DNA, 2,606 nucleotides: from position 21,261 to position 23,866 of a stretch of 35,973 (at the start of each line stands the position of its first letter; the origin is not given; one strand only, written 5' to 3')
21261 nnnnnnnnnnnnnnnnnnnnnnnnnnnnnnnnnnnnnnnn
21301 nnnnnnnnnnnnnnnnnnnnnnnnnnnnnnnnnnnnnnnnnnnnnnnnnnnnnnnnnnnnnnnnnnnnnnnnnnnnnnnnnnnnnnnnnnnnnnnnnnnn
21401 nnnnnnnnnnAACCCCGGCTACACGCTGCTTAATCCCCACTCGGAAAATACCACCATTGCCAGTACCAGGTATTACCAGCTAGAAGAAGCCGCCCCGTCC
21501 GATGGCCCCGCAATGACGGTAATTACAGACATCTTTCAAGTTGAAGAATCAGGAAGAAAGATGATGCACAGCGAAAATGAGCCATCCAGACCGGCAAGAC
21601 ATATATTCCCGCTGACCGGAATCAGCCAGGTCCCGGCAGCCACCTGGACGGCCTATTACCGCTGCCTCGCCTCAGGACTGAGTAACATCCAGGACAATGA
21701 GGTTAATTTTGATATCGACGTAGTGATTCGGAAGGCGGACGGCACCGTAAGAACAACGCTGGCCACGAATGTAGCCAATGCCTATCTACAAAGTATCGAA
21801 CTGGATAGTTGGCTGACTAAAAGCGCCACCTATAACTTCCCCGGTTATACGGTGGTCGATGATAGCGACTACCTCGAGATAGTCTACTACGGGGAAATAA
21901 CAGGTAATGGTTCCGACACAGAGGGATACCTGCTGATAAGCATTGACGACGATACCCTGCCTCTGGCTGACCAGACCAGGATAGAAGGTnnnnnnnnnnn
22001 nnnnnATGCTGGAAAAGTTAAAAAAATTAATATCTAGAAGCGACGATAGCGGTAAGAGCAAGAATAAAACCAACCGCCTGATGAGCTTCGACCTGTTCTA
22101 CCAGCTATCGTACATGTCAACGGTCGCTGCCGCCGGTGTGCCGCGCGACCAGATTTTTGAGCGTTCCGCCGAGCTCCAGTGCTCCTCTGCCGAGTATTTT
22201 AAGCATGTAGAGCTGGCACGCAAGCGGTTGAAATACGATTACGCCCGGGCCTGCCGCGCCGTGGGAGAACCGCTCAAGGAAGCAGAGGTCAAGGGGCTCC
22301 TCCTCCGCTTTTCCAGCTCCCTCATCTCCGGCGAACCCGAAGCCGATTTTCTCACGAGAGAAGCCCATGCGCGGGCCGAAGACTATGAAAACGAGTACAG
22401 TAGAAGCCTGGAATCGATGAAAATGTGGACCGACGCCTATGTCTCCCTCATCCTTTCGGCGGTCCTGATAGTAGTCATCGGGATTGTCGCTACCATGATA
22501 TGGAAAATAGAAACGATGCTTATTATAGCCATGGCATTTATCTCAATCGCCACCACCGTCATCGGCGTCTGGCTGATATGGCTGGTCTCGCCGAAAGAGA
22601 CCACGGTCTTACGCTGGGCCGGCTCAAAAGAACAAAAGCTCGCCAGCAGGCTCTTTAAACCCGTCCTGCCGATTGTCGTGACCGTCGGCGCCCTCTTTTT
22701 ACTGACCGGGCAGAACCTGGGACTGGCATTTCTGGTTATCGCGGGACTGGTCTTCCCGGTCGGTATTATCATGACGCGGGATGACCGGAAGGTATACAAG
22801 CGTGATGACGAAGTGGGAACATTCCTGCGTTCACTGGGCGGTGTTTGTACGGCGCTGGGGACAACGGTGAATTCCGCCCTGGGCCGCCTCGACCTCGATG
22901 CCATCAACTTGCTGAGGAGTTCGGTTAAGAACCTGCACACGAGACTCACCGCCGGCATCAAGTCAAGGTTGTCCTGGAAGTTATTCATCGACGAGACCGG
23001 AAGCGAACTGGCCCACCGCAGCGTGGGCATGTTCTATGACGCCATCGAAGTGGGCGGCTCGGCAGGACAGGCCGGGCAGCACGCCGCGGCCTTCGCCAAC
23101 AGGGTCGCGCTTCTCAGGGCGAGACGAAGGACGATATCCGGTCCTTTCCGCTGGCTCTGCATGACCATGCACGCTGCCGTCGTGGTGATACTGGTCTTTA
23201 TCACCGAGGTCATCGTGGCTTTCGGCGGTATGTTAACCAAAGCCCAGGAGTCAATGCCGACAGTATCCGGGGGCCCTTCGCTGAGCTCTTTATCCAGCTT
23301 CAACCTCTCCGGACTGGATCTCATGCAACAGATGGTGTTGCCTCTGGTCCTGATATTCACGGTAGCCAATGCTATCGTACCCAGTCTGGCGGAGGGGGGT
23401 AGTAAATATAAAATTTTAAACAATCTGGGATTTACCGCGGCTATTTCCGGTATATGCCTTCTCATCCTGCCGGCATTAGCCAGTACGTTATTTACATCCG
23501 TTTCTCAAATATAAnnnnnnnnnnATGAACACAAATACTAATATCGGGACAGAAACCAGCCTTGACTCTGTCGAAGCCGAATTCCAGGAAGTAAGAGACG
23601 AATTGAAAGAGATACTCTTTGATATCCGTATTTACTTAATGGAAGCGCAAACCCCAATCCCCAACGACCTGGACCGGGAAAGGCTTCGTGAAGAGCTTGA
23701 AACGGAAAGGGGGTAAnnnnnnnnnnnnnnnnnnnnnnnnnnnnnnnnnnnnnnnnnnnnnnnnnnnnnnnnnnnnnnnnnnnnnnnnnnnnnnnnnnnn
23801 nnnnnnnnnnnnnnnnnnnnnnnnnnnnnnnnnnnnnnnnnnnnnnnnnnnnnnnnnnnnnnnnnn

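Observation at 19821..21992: Three ArlF/G-like genes, including a tandem duplicate with a novel roughly 190 aa C-terminal domain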

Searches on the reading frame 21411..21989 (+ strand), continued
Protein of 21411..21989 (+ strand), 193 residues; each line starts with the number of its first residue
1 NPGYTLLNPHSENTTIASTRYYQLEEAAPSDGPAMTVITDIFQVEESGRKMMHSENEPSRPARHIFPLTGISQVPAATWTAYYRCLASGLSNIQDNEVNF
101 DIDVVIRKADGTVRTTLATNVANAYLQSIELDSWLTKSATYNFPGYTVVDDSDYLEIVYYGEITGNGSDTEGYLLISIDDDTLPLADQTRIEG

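Call 70: search_protein_families(library=phrogs, proteins=[L018:630-1553:+, L018:2036-2989:+, L018:3005-3961:+, L018:5452-6744:+, L018:7349-9703:+, L018:9980-12733:+, L018:14476-15477:+, L018:16350-18971:+, L019:7995-12506:+, L019:13008-14111:+], max_evalue=0.001)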
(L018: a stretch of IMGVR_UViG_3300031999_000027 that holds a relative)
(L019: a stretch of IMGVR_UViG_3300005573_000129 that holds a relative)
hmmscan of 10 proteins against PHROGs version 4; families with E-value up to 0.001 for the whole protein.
L018:630-1553:+ (307 aa): 0 families

L018:2036-2989:+ (317 aa): 0 families

L018:3005-3961:+ (318 aa): 1 family
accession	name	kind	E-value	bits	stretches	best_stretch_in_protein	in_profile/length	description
phrog_34360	-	unknown function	0.00072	19.6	1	123-235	184-295/433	-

L018:5452-6744:+ (430 aa): 3 families
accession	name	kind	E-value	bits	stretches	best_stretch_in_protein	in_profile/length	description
phrog_1574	-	unknown function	2.4e-20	74.3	1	34-188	47-232/240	-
phrog_34859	-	moron, auxiliary metabolic gene and host takeover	2.5e-06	28.3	1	43-212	52-237/247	glycosyltransferase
phrog_15516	-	other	0.00043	20.8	0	262-376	27-153/214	methyltransferase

L018:7349-9703:+ (784 aa): 4 families
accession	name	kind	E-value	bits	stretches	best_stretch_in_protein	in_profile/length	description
phrog_5795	-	tail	2.4e-34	119.8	3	6-168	392-548/968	tail protein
phrog_8469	-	tail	1.4e-11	45.3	2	318-404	126-214/303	tail fiber protein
phrog_2097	-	tail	7.7e-06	25.9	0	205-296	440-565/644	tail fiber protein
phrog_4591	-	tail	0.00074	20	0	318-342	14-38/429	short tail fiber protein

L018:9980-12733:+ (917 aa): 0 families

L018:14476-15477:+ (333 aa): 1 family
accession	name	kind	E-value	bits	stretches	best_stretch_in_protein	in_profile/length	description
phrog_290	-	tail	1.9e-15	58.1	1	6-315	21-322/411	minor tail protein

L018:16350-18971:+ (873 aa): 4 families
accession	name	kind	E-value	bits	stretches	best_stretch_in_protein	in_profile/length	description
phrog_991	-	tail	4.3e-05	22.2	1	678-796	579-693/1966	tail length tape measure protein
phrog_58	-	tail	0.00013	21.4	1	1-823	170-675/1544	tail length tape measure protein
phrog_1272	-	tail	0.00023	20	1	636-795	552-698/1606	tail length tape measure protein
phrog_4197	-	tail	0.00097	17.9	1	557-788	637-879/1783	tail length tape measure protein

L019:7995-12506:+ (1503 aa): 1 family
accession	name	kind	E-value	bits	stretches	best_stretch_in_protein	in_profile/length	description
phrog_114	-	DNA, RNA and nucleotide metabolism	1.9e-19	70.7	1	465-786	240-519/634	ATP-dependent DNA ligase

L019:13008-14111:+ (367 aa): 0 families

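Call 71: find_encoding_contigs(protein=P0167, flank=5000, max_places=2)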
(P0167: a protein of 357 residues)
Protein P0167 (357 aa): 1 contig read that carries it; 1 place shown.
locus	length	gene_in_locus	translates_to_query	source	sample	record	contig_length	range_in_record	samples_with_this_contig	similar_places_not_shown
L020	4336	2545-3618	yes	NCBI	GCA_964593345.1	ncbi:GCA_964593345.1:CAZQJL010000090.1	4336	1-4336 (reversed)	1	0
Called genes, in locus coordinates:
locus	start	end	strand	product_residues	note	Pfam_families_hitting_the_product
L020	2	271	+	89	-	?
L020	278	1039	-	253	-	PF13649:Methyltransf_25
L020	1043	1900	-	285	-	PF13476:AAA_23 (faint), PF00005:ABC_tran, PF13304:AAA_21 (faint), PF12399:BCA_ABC_TP_C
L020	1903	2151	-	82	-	-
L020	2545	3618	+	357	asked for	-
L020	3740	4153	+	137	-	-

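Call 73: find_encoding_contigs(protein=P0164, flank=8000, max_places=1)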
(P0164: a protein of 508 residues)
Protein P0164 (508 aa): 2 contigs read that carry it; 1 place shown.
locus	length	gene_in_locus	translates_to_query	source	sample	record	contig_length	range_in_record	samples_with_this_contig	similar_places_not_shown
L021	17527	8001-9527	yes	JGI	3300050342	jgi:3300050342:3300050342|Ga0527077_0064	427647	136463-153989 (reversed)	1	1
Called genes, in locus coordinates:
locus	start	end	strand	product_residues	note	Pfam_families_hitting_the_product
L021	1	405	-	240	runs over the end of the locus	PF00535:Glycos_transf_2, PF10111:Glyco_tranf_2_2, PF13641:Glyco_tranf_2_3 (weak)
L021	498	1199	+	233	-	PF03444:WHD_HrcA (faint), PF01628:HrcA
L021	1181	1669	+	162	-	PF01025:GrpE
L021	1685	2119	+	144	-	PF17886:ArsA_HSP20 (weak), PF27746:Small_heat_shock_put (weak), PF00011:HSP20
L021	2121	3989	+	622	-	PF00012:HSP70, PF06723:MreB_Mbl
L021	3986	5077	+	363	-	PF00226:DnaJ, PF27659:CHP02642 (faint), PF01556:DnaJ_C, PF00684:DnaJ_CXXCXGXG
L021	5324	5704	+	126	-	PF18955:DUF5698 (weak)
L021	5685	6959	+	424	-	PF00919:UPF0004, PF04055:Radical_SAM, PF01938:TRAM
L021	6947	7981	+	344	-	PF00817:IMS, PF11798:IMS_HHH, PF14520:HHH_5 (weak), PF21999:IMS_HHH_1, PF11799:IMS_C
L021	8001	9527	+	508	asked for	-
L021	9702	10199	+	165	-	-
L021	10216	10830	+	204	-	-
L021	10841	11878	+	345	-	PF17936:Big_6 (faint)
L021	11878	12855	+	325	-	-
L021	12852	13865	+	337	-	PF00963:Cohesin (weak)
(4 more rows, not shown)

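Call 74: find_encoding_contigs(protein=P0166, flank=8000, max_places=1)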
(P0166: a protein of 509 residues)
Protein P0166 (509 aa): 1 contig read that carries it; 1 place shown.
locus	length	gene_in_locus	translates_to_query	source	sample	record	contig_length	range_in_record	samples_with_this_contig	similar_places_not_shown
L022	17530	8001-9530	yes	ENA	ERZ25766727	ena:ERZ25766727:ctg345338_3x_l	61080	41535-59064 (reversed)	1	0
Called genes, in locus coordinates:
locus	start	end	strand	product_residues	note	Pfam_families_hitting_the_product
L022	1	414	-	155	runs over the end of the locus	-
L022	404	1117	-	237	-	-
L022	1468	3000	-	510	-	PF13701:DDE_Tnp_1_4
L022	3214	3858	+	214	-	PF01726:LexA_DNA_bind, PF00717:Peptidase_S24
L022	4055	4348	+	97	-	PF02583:Trns_repr_metal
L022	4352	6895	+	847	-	PF00403:HMA, PF00122:E1-E2_ATPase, PF00702:Hydrolase, PF12710:HAD (faint), PF08282:Hydrolase_3 (faint)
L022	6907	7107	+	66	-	PF04945:YHS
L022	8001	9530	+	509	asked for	-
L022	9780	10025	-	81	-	-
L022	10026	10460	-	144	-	-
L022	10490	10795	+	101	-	PF01527:HTH_Tnp_1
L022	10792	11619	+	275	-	PF13276:HTH_21, PF00665:rve, PF13683:rve_3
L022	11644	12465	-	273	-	PF12760:Zn_ribbon_IS1595 (weak), PF12762:DDE_Tnp_IS1595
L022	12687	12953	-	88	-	-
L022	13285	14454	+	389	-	PF13701:DDE_Tnp_1_4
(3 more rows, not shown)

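Call 78: find_encoding_contigs(protein=P0168, flank=5000, max_places=2)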
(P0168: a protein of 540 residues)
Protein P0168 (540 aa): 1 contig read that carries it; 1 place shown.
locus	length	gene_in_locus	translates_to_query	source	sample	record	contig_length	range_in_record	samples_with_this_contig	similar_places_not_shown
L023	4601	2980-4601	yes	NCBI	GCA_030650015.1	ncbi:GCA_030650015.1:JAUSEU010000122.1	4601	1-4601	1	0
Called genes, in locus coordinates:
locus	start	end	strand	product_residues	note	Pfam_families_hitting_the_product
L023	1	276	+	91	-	PF00528:BPD_transp_1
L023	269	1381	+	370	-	PF00528:BPD_transp_1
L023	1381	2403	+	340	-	PF00005:ABC_tran, PF13304:AAA_21 (weak), PF08352:oligo_HPY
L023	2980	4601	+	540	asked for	PF10102:DUF2341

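Call 79: search_solved_structures(query=A5, max_evalue=10, show_alignments=1)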
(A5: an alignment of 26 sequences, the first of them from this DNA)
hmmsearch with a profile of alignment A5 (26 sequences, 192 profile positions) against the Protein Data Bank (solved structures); distinct sequences matched with E-value up to 10: 0.

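Call 80: search_protein_families(library=phrogs, proteins=[window:21411-21989:+, P0130, L018:9980-12733:+, P0153, P0160], max_evalue=1)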
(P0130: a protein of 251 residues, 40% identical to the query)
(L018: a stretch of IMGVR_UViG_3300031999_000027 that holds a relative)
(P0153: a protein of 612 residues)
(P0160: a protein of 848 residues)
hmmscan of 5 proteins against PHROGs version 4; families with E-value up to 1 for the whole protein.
window:21411-21989:+ (193 aa): 0 families

P0130 (251 aa): 0 families

L018:9980-12733:+ (917 aa): 0 families

P0153 (612 aa): 1 family
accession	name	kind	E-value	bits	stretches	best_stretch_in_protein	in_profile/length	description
phrog_833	-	lysis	0.0033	18.2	1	288-341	237-292/294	endolysin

P0160 (848 aa): 4 families
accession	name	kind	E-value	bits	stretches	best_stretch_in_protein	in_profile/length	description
phrog_4184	-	unknown function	6.4e-05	23.1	3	431-524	131-220/406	-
phrog_11931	-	unknown function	0.0039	18.5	1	374-406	19-52/89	-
phrog_19484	-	unknown function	0.29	12.5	0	497-543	1-44/106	-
phrog_35604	-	unknown function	0.57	11.7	0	380-402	56-78/95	-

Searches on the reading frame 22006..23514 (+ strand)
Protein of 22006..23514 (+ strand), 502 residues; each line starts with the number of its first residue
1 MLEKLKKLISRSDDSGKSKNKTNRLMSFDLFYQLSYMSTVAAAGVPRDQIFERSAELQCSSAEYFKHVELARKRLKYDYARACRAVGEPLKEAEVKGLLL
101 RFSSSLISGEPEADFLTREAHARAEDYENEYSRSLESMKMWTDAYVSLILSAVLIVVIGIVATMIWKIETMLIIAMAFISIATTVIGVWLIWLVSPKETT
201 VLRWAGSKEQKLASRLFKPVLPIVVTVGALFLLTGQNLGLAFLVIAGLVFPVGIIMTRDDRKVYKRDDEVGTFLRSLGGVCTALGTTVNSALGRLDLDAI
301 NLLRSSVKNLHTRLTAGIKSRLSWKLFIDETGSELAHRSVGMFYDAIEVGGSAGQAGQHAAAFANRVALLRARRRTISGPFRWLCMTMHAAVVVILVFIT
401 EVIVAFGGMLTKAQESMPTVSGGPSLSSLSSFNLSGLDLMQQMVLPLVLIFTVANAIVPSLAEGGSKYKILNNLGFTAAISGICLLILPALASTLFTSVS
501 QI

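Call 4: search_protein_families(library=pfam, proteins=[window:22006-23514:+], max_evalue=0.1)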
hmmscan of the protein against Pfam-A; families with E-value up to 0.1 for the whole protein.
window:22006-23514:+ (502 aa): 1 family
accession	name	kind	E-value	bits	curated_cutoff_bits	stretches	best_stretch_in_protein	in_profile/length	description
PF00482.28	T2SSF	-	2.2e-07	31.3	25.2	2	35-158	3-123/125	Type II secretion system (T2SS), protein F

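Call 6: search_protein_families(library=ncbifam, proteins=[window:22006-23514:+], max_evalue=0.01)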
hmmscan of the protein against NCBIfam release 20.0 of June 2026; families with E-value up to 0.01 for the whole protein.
window:22006-23514:+ (502 aa): 3 families
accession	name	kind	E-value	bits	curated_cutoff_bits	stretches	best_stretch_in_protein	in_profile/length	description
NF004703.2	PRK06041.1-1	equivalog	1.4e-115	386.6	570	1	18-497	28-522/525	archaellar assembly protein ArlJ/FlaJ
NF004705.1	PRK06041.1-3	equivalog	4.6e-67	227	400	1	26-498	3-464/465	archaellar assembly protein ArlJ/FlaJ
NF004704.2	PRK06041.1-2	equivalog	1.4e-43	149.5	550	1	27-483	76-541/555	archaellar assembly protein ArlJ/FlaJ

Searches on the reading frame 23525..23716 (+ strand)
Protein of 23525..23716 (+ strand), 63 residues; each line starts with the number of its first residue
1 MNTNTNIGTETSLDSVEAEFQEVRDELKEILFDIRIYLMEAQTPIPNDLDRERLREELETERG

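Call 6: search_protein_families(library=ncbifam, proteins=[window:23525-23716:+], max_evalue=0.01)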
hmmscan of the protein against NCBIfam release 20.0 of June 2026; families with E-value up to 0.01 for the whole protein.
window:23525-23716:+ (63 aa): 0 families

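Call 25: search_protein_families(library=pfam, proteins=[window:23525-23716:+], max_evalue=10)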
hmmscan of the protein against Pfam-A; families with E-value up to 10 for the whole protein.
window:23525-23716:+ (63 aa): 3 families
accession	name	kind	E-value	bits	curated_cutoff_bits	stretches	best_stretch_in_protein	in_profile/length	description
PF19801.4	DUF6284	-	0.017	15.5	27.4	1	9-55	21-62/86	Family of unknown function (DUF6284)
PF24021.1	ACT_phage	-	0.049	13.7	27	1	16-54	65-100/176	Phage ACT-like domain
PF05377.16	FlaC_arch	-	0.059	14.2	27.8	1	9-32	12-35/55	Flagella accessory protein C (FlaC)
